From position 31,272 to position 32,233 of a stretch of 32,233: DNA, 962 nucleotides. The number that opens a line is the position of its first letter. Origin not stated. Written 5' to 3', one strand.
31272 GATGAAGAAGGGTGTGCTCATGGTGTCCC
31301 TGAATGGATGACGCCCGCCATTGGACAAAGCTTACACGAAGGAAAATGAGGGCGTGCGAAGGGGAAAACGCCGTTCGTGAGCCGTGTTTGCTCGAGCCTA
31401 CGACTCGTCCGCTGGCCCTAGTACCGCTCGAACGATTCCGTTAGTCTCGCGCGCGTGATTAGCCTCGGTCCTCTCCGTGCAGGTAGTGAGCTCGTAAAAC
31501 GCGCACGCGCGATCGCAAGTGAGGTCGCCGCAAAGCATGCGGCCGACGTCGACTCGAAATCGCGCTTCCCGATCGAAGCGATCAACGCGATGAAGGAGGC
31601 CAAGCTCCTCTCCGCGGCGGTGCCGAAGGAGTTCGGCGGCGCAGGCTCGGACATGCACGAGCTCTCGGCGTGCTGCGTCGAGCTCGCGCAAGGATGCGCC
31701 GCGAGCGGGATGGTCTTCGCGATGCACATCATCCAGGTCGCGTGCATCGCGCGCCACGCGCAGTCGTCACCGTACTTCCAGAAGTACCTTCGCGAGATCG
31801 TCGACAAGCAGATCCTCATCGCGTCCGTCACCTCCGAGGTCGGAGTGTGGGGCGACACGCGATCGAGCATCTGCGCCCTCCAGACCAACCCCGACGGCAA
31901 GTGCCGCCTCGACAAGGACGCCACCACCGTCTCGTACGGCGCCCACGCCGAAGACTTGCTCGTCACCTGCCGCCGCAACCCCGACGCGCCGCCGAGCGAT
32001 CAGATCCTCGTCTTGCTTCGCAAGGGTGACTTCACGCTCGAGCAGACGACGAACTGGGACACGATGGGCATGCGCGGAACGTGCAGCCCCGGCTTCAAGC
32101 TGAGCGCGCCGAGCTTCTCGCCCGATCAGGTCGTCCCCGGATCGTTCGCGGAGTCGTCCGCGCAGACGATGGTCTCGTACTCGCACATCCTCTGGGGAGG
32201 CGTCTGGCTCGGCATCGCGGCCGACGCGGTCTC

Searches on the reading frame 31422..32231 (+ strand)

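Call 12: search_protein_families(library=pfam, proteins=[window:31422-32231:+], max_evalue=1)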
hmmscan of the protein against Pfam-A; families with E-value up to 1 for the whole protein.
window:31422-32231:+ (270 aa): 2 families
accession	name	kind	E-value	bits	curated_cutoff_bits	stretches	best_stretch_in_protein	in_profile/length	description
PF02771.21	Acyl-CoA_dh_N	-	7.7e-16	58.9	22.9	1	23-124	6-107/113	Acyl-CoA dehydrogenase, N-terminal domain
PF02770.24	Acyl-CoA_dh_M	-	0.13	12.9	33.3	1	155-220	22-87/97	Acyl-CoA dehydrogenase, middle domain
